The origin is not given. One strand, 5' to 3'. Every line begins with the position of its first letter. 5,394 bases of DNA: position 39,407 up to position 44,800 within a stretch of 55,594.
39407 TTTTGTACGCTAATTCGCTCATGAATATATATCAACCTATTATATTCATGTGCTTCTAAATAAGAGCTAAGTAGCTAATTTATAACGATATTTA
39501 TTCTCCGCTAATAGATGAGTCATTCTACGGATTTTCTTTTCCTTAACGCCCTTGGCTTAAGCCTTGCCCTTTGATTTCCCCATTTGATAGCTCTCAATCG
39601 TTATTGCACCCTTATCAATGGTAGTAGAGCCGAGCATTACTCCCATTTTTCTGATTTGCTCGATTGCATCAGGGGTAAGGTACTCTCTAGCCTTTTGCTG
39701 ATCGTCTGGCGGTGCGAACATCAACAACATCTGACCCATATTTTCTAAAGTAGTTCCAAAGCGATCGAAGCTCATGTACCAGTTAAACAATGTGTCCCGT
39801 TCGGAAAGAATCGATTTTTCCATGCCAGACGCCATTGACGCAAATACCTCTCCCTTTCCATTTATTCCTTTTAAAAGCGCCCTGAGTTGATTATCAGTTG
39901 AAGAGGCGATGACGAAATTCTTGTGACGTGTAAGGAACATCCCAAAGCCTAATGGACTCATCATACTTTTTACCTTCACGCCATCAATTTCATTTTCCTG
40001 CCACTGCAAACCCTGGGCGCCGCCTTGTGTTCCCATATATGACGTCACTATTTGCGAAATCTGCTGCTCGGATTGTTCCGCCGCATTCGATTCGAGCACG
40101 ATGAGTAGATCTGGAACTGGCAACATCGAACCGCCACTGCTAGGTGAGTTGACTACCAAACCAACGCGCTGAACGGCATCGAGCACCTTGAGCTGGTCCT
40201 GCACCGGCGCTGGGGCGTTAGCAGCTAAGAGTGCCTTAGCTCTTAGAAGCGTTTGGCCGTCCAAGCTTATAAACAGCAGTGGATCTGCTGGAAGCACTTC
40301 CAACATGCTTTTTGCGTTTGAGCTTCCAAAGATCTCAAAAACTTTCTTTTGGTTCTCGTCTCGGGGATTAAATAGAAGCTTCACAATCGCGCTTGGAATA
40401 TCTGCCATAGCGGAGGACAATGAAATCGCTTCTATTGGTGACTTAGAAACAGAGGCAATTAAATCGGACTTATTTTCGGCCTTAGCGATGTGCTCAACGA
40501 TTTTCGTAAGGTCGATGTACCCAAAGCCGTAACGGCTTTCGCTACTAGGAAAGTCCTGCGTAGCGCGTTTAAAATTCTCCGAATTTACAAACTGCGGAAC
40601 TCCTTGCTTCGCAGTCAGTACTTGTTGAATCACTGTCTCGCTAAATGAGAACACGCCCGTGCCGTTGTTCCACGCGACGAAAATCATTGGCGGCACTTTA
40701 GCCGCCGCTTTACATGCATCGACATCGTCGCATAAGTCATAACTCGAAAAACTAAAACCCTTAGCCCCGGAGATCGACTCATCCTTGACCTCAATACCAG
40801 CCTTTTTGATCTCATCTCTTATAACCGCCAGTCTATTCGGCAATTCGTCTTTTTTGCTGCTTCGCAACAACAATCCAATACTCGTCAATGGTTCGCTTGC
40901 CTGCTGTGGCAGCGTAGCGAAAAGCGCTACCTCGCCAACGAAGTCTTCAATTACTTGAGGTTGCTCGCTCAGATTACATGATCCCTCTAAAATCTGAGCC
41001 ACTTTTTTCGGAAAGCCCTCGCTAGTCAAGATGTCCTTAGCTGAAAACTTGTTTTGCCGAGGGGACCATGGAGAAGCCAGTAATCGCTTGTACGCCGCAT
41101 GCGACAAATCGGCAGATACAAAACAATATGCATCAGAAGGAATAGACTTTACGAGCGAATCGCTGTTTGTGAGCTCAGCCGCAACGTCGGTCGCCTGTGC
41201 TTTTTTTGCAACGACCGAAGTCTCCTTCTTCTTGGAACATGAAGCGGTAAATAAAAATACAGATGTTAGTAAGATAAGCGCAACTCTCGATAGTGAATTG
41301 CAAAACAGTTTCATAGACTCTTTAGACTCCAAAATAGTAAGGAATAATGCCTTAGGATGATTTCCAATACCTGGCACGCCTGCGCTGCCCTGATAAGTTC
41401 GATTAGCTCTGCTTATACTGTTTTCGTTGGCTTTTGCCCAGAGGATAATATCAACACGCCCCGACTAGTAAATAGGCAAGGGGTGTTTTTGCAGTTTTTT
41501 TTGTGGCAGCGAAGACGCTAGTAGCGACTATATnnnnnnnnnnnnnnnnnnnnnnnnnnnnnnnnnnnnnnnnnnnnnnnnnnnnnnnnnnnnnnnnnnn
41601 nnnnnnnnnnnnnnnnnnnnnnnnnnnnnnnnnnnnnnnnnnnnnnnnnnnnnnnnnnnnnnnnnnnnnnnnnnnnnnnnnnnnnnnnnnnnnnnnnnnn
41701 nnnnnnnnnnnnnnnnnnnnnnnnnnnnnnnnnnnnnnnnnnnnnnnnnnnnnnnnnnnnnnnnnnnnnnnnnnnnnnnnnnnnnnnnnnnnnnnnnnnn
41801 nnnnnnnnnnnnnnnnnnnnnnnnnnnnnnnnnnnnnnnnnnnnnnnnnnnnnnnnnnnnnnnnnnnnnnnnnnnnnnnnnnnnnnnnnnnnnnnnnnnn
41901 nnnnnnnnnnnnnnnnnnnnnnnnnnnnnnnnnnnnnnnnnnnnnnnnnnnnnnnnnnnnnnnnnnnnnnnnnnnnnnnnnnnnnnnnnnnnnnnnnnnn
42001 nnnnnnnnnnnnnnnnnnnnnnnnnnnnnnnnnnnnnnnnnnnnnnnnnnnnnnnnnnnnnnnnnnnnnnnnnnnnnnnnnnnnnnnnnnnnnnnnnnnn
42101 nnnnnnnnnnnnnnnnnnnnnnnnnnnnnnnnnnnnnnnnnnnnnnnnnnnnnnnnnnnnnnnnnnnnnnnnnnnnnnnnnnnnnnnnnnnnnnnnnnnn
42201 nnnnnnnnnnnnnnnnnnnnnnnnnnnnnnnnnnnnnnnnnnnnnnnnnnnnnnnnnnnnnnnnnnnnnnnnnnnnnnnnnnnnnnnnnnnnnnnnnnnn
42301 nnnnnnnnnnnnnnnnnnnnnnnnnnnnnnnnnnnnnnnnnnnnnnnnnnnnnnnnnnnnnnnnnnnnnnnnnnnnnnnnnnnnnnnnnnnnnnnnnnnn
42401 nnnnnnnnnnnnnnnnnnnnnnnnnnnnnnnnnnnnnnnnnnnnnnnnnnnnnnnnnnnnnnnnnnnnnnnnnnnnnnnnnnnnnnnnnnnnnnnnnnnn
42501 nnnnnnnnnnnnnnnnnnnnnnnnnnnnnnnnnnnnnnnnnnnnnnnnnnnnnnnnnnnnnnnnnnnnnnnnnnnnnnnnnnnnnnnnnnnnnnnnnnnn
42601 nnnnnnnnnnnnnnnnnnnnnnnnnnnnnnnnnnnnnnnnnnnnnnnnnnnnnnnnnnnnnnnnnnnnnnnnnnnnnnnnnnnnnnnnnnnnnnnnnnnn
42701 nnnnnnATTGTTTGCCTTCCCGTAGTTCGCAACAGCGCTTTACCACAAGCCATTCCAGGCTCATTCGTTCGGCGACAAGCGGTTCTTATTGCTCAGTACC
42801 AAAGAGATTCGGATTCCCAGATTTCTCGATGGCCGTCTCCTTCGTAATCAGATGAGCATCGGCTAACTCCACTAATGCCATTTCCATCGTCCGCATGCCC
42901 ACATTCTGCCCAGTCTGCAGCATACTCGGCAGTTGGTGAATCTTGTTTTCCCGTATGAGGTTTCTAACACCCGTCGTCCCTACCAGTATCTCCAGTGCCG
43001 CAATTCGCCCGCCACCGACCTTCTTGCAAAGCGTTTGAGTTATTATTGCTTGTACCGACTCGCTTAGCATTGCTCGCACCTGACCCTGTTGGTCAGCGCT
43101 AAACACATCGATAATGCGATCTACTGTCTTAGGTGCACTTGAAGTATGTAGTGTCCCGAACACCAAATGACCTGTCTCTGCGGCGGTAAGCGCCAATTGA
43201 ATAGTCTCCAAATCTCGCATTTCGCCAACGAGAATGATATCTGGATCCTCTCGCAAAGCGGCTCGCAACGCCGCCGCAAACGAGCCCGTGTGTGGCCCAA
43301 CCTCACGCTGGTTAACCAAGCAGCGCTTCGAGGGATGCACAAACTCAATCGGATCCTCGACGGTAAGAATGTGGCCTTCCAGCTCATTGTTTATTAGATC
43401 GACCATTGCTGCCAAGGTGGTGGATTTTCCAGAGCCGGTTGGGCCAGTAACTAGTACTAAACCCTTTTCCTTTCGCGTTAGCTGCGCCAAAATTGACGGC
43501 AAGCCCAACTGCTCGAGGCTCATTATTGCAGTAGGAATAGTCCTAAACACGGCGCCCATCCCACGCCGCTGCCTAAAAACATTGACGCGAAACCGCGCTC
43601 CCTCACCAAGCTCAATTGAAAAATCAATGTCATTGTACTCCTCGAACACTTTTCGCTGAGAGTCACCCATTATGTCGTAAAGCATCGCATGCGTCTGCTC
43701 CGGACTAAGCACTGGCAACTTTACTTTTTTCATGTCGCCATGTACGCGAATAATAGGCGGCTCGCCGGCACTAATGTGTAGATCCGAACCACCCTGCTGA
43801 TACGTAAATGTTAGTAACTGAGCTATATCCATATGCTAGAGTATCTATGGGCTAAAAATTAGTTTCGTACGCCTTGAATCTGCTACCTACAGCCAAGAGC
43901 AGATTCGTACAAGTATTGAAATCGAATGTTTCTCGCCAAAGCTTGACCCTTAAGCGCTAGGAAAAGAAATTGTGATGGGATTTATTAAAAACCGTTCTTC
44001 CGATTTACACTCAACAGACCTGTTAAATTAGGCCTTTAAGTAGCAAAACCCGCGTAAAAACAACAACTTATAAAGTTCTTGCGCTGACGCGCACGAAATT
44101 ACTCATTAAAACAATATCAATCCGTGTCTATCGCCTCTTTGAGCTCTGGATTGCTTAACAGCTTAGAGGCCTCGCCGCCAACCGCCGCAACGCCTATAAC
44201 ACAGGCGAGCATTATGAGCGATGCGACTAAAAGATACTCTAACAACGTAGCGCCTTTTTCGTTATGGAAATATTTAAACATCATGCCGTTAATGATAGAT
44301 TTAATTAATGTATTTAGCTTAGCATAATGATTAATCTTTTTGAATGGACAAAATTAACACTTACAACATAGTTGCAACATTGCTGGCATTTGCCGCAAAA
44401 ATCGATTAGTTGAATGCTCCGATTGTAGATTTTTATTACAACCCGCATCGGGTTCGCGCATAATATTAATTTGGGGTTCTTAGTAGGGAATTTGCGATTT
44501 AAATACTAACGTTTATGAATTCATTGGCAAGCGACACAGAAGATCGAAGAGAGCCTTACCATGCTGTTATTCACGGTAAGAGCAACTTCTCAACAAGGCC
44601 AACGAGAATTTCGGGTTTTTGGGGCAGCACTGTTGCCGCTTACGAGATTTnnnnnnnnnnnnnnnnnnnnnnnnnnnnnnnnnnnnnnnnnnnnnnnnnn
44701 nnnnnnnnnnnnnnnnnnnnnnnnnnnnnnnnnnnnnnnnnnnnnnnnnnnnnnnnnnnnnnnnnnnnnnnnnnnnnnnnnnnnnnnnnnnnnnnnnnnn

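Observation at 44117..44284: Unlisted 55-aa Flp-type pilin gene co-oriented directly upstream of pilT-pilU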

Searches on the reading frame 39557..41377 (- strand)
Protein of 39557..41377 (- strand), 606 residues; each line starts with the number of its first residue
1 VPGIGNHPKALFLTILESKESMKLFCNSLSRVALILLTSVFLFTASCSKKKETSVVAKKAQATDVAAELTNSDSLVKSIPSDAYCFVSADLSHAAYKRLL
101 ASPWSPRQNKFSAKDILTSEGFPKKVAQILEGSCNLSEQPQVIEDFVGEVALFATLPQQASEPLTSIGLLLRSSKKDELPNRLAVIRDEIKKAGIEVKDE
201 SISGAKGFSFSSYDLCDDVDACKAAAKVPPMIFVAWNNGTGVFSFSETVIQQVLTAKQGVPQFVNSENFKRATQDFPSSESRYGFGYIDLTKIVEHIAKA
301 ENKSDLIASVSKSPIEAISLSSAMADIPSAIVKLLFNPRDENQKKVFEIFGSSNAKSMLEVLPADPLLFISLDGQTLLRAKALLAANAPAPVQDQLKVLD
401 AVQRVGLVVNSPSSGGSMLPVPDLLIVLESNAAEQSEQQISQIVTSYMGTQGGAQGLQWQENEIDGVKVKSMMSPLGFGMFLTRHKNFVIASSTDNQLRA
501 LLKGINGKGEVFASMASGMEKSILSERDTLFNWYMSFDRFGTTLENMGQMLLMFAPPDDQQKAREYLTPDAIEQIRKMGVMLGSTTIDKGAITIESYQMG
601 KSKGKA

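Call 6: search_protein_families(library=pfam, proteins=[window:39557-41377:-], max_evalue=0.001)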
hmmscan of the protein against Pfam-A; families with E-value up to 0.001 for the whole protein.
window:39557-41377:- (606 aa): 1 family
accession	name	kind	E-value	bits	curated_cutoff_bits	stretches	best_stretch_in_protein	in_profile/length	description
PF11832.13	DUF3352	-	3.1e-05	23.2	26.8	0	65-326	286-524/536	Protein of unknown function (DUF3352)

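Call 40: search_protein_families(library=ncbifam, proteins=[window:39557-41377:-], max_evalue=0.00001)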
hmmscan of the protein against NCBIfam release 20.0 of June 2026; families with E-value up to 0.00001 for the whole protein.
window:39557-41377:- (606 aa): 0 families

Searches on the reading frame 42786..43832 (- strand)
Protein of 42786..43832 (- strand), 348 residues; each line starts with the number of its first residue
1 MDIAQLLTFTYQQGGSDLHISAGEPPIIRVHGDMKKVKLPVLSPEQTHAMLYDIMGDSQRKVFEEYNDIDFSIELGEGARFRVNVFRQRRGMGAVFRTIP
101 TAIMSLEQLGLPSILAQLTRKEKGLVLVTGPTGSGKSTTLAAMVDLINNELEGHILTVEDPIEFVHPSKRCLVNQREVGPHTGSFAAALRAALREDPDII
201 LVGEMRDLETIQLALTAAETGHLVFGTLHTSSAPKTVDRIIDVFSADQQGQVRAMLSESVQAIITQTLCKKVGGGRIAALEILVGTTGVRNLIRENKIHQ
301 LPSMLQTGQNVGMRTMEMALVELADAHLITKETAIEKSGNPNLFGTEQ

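Call 4: search_protein_families(library=pfam, proteins=[window:42786-43832:-], max_evalue=1)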
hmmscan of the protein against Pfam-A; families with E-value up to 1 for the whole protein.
window:42786-43832:- (348 aa): 29 families (the best 25 are shown)
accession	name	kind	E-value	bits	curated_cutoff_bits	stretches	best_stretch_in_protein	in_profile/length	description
PF00437.27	T2SSE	-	2.7e-50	171.5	24.9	1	3-272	12-281/370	Type II/IV secretion system protein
PF13555.12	AAA_29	-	4.1e-05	23.7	27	1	120-147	19-46/61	P-loop containing region of AAA domain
PF25199.1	nSTAND_NTPase5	-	6.4e-05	23.3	34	1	114-163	32-81/145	Novel STAND NTPase 5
PF13401.12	AAA_22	-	6.6e-05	23.7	27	1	121-161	3-33/130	AAA domain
PF13191.12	AAA_16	-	9.7e-05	23.4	32.6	1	114-157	15-62/167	AAA ATPase domain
PF13604.12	AAA_30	-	0.00037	20.7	27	1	115-152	10-46/191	AAA domain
PF13476.12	AAA_23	-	0.00069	20.7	27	1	122-143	18-39/201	AAA domain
PF00005.33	ABC_tran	-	0.00095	20.2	25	1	119-164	7-51/137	ABC transporter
PF13514.12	AAA_27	-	0.0013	18.8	22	1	118-147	21-50/206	AAA domain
PF04851.21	ResIII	-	0.0035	17.7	22.5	1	113-169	14-70/164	Type III restriction enzyme, res subunit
PF13662.12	Toprim_4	-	0.0066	17.1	25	1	85-146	14-74/85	Toprim domain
PF01935.23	DUF87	-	0.0085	16.6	23.2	1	127-156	27-56/220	Helicase HerA, central domain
PF01580.24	FtsK_SpoIIIE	-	0.012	15.5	24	1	124-144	40-60/221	FtsK/SpoIIIE family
PF13245.12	AAA_19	-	0.013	16.1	25.1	1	122-170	10-52/134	AAA domain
PF03215.21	Rad17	-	0.016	15.6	23.8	1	118-144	40-66/186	Rad17 P-loop domain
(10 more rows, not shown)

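Call 14: find_related_loci(query=window:42786-43832:-, collection=genome_contigs, flank=8000)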
Query window:42786-43832:- (348 aa) in genome_contigs; peptide patterns used: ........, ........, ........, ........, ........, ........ (x = any residue, [..] = any of these).
600 stretches matched a pattern (row limit reached: there are more); 599 encode a relative of the query (tblastn E <= 1e-3); the best 80 are kept; 80 distinct loci.
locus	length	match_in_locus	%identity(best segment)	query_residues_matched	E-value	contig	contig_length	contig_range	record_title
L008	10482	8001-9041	84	1-347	0e+0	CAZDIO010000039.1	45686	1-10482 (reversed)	MAG TPA_asm: uncultured Bdellovibrionales bacterium isolate binchicken_co200_37 genome assembly, contig: k141_862619, wh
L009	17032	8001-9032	74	1-344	1e-173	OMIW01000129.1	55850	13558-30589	Proteobacteria bacterium isolate AM_0729 genome assembly, contig: AM_0729_129, whole genome shotgun sequence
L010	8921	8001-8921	80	1-307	8e-170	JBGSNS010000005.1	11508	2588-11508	MAG: Bdellovibrionota bacterium isolate JTS-AC261 k141_1637168, whole genome shotgun sequence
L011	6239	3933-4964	71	1-344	4e-168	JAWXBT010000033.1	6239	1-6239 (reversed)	MAG: bacterium isolate MP7G1.125 k99_209412, whole genome shotgun sequence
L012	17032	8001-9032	70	1-344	1e-164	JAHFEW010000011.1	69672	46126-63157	MAG: Nitrospira sp. isolate nzgw278 NODE_31_length_69673_cov_11.022099, whole genome shotgun sequence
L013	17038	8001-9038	70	1-346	2e-164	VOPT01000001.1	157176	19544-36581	MAG: Nitrospira sp. isolate MAG_266 c_000000003612, whole genome shotgun sequence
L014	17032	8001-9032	69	1-344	2e-164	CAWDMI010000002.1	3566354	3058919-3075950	MAG: uncultured delta proteobacterium isolate MFD04944.bin.2.54 genome assembly, contig: contig_25315, whole genome shot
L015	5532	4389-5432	68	1-348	2e-165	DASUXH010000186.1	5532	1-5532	MAG TPA_asm: Nitrospira sp. isolate SMAG_U1864 k141_1453016, whole genome shotgun sequence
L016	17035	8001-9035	68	1-345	9e-163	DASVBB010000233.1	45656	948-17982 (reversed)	MAG TPA_asm: Nitrospira sp. isolate SMAG_U1968 k141_670886, whole genome shotgun sequence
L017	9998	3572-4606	68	1-345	2e-161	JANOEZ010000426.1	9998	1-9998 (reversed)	MAG: Nitrospirota bacterium isolate SOY_65_concoct_395 SOY_65_k141_985359, whole genome shotgun sequence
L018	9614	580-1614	68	1-345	2e-160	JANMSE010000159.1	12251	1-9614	MAG: Deltaproteobacteria bacterium isolate SOY_29_metabat_500 SOY_29_k141_1362579, whole genome shotgun sequence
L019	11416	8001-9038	66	1-346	3e-158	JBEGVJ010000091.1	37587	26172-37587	MAG: Nitrospirota bacterium isolate riogrande_2019_sw_WHONDRS-S19S_0066_B_bin.137 scaffold_1765133, whole genome shotgun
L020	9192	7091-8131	69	1-346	2e-164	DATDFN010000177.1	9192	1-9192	MAG TPA_asm: Candidatus Binatia bacterium isolate SMAG_U227 k141_332532, whole genome shotgun sequence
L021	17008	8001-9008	64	1-335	1e-146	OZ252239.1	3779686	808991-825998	MAG: bacterium isolate 864b4b2c-5474-447e-aa23-773c98dba934 genome assembly, chromosome: 1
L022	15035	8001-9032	63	1-344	8e-146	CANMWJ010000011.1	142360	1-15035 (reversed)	uncultured Marinobacterium sp. isolate N1E34-Z.fasta genome assembly, contig: NODE_11, whole genome shotgun sequence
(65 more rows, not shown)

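Call 31: find_related_loci(query=window:42786-43832:-, collection=metagenome_contigs, flank=5000)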
Query window:42786-43832:- (348 aa) in metagenome_contigs; peptide patterns used: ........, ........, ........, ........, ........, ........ (x = any residue, [..] = any of these).
600 stretches matched a pattern (row limit reached: there are more); 593 encode a relative of the query (tblastn E <= 1e-3); the best 80 are kept; 80 distinct loci.
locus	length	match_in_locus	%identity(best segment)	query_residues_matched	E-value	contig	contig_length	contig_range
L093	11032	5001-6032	78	1-344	0e+0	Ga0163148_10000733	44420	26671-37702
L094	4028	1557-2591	72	1-345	8e-178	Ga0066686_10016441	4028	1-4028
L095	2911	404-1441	70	1-345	1e-175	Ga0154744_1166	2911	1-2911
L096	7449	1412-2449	68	1-346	1e-164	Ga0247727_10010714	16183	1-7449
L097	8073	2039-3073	70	1-345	9e-164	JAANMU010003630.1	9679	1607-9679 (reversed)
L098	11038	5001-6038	68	1-346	1e-163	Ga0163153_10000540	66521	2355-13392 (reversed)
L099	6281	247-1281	68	1-345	6e-163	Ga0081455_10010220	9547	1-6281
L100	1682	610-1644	69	1-345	1e-177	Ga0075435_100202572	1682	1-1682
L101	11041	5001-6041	69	1-346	3e-162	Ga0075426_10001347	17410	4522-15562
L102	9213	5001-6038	68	1-346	2e-161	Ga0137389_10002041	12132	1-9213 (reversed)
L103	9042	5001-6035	68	1-345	2e-160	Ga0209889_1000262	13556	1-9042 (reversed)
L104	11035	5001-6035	68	1-345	4e-160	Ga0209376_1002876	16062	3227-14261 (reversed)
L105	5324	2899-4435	68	1-330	5e-158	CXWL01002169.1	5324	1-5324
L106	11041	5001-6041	64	1-346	8e-151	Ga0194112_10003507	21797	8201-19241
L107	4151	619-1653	65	1-344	2e-152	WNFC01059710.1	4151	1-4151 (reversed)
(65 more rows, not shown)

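Call 40: search_protein_families(library=ncbifam, proteins=[window:42786-43832:-], max_evalue=0.00001)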
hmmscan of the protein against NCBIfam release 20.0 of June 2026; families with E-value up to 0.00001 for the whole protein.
window:42786-43832:- (348 aa): 17 families
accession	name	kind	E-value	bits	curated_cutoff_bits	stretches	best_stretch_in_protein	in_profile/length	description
TIGR01420.1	pilT_fam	subfamily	1.1e-146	488.5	319.1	1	3-341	2-341/343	PilT/PilU family type 4a pilus ATPase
TIGR02524.1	dot_icm_DotB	equivalog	7.8e-47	160.2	463.3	1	3-303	6-319/358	Dot/Icm type IV secretion system ATPase DotB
TIGR02525.1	plasmid_TraJ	equivalog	7.2e-46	156.8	368.3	1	5-306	14-335/372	plasmid transfer ATPase TraJ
TIGR02538.1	type_IV_pilB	equivalog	1.8e-44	152.4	675.65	1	5-272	187-455/564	type IV-A pilus assembly ATPase PilB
TIGR02533.1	type_II_gspE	equivalog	2.3e-42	145.3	630.25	1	80-272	194-382/486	type II secretion system ATPase GspE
NF007755.0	PRK10436.1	equivalog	6.3e-42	143.8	617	1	3-272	89-358/465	type II secretion system protein GspE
NF053534.1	T4PilAsmATPsTfpB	equivalog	9.6e-38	129.9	850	1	46-243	249-452/584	type IV pilus assembly ATPase TfpB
NF041000.1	ATPase_ComGA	equivalog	6.9e-37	126.9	300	1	114-270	119-266/267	competence type IV pilus ATPase ComGA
NF058587.1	archaellum_moto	equivalog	6.4e-19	68.1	550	1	125-240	277-393/527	archaellum flagellar ATPase motor FlaI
TIGR02782.1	TrbB_P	equivalog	6.8e-17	61.7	304.55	1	115-278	129-288/303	P-type conjugative transfer ATPase TrbB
TIGR02788.1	VirB11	equivalog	2.9e-15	56.1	249.95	1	122-265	143-285/308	P-type DNA transfer ATPase VirB11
TIGR03819.1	heli_sec_ATPase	hypoth_equivalog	3.4e-13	49.5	373.15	1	113-240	169-297/340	TadA family conjugal transfer-associated ATPase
NF010469.0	PRK13894.1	subfamily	7.4e-13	48.5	508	1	102-267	132-293/320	conjugal transfer ATPase TrbB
NF053672.1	bindosome_BasE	exception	3.5e-12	45.8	1000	1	122-264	269-410/512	bindosome assembly system ATPase subunit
NF010425.0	PRK13851.1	equivalog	2.2e-10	40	461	1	123-244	162-284/344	type IV secretion system protein VirB11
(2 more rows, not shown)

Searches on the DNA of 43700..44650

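Call 46: search_rna_families(source=window, start=43700, end=44650, threshold=evalue, max_evalue=1)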
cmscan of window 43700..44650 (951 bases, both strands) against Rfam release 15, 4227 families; matches with E-value up to 1: 0.
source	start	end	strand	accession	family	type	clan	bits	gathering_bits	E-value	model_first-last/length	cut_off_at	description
